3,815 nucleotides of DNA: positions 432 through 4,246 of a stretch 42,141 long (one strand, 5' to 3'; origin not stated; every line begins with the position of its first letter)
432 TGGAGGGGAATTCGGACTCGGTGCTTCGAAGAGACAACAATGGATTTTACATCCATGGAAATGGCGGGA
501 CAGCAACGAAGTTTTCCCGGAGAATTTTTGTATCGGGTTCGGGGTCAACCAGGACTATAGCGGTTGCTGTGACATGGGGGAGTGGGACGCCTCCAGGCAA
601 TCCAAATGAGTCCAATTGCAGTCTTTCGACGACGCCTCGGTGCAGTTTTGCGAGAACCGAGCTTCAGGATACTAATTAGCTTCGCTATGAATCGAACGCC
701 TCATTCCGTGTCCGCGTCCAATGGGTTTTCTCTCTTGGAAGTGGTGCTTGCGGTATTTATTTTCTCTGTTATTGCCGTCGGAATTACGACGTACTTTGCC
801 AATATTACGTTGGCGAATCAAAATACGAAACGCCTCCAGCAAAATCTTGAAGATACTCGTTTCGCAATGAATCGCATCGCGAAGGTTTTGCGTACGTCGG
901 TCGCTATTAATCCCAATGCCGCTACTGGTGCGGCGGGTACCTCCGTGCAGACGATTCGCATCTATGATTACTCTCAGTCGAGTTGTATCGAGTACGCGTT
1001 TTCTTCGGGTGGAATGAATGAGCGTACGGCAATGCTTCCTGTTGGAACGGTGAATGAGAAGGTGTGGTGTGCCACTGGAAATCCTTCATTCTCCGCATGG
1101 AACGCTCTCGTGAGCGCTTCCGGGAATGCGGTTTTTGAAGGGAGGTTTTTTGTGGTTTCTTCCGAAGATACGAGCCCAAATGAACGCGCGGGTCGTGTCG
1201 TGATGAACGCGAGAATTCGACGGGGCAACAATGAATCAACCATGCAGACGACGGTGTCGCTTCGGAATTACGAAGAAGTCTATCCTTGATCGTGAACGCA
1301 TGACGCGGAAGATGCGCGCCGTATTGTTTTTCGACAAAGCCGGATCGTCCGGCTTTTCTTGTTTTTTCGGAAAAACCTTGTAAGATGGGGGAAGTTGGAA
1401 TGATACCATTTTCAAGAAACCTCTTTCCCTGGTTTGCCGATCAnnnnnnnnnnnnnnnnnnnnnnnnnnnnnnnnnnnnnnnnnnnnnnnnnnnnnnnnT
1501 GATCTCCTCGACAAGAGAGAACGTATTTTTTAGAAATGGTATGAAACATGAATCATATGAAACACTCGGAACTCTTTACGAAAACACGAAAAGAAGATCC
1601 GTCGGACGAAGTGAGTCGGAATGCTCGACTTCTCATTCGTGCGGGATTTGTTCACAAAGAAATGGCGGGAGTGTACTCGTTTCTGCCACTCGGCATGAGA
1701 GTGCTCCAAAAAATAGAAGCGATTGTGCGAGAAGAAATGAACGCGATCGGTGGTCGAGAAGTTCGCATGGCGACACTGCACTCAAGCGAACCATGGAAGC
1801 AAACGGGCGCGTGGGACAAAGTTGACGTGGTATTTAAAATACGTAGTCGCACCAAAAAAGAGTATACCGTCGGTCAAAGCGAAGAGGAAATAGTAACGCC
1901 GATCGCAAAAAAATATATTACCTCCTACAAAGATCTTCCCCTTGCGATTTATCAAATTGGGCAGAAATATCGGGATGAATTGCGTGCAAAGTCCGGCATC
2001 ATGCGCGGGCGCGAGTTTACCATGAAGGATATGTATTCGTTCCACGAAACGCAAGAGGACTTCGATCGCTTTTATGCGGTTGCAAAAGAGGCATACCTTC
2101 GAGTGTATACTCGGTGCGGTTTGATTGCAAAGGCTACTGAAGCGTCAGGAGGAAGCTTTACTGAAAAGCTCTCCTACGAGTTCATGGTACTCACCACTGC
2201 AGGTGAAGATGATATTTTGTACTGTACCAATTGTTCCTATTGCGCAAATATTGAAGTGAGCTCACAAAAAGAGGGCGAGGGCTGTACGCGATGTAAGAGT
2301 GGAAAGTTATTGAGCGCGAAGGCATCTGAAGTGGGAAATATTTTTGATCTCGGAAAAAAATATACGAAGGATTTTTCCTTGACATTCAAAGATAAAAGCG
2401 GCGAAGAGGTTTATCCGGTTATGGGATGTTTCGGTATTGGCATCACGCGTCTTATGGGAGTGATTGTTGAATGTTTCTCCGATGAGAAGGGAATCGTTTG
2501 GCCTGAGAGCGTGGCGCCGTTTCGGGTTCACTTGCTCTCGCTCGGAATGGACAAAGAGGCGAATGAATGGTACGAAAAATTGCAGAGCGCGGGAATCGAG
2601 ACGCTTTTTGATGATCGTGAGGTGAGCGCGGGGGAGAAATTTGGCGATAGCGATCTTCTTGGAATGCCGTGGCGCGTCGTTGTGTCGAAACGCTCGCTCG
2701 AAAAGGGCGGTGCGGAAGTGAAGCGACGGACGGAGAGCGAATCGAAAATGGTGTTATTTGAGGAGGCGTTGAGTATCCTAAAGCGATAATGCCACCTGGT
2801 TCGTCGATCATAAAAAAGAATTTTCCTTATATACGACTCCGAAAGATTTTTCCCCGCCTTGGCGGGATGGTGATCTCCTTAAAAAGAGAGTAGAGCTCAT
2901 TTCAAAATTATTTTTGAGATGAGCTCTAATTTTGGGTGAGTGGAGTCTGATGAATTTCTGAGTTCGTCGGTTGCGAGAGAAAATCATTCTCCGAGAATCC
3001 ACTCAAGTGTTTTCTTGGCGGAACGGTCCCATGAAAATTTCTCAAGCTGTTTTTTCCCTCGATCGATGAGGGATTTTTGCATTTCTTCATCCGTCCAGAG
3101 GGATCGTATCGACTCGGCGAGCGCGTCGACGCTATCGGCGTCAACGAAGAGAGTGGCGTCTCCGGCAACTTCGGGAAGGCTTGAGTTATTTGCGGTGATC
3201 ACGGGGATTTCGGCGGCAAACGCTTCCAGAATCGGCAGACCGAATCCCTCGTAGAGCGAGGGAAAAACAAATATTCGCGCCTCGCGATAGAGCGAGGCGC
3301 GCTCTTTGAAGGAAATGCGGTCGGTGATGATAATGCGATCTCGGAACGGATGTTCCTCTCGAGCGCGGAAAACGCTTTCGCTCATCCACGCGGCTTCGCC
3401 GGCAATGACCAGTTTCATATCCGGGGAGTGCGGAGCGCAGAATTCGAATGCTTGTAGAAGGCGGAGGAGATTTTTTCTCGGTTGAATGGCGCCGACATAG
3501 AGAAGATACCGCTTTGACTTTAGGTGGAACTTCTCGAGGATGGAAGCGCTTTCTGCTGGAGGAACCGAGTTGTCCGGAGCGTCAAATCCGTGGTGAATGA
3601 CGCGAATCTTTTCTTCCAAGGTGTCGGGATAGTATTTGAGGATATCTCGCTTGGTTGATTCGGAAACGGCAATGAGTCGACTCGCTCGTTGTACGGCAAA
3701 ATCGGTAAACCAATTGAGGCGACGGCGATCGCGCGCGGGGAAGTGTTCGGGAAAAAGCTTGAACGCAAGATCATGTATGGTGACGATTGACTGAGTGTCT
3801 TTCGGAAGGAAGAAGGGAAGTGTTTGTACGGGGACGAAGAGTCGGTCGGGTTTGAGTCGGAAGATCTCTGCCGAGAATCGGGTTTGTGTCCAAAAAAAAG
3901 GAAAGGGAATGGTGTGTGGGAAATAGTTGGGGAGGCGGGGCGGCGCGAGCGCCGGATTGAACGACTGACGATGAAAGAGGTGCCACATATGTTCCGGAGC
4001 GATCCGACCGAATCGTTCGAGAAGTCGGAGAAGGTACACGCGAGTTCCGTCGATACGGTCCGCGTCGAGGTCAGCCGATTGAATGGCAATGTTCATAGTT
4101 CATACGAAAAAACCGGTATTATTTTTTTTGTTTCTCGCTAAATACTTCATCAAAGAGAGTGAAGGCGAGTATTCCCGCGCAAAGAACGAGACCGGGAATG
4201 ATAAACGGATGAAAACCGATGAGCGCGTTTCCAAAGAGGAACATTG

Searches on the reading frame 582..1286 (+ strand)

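Call 78: search_protein_families(library=pfam, proteins=[window:582-1286:+], max_evalue=0.01)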
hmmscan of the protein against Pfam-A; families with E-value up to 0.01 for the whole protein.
window:582-1286:+ (235 aa): 1 family
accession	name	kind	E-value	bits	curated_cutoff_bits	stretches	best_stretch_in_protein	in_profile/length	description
PF07963.17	N_methyl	-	6.6e-05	22.7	21.2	1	45-68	3-26/27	Prokaryotic N-terminal methylation motif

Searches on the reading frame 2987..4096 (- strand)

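Call 31: search_protein_families(library=pfam, proteins=[window:2987-4096:-], max_evalue=0.001)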
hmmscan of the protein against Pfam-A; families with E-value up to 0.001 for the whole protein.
window:2987-4096:- (370 aa): 6 families
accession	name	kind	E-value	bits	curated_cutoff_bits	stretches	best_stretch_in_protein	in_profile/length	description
PF00534.26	Glycos_transf_1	-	5.9e-33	114.2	26.4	1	193-350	13-172/172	Glycosyl transferases group 1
PF13692.12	Glyco_trans_1_4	-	1.9e-26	93.4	27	1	196-336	2-142/142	Glycosyl transferases group 1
PF13439.12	Glyco_transf_4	-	1.3e-11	45.3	28.5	1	50-172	40-167/170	Glycosyltransferase Family 4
PF20706.3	GT4-conflict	-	1.7e-09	37.6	26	1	137-362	146-384/385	Family 4 Glycosyltransferase in conflict systems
PF13524.12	Glyco_trans_1_2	-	9.3e-08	32.6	25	1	223-364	11-143/144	Glycosyl transferase-like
PF13579.12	Glyco_trans_4_4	-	0.00018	22.3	29.7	0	100-168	94-156/158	Glycosyl transferase 4-like domain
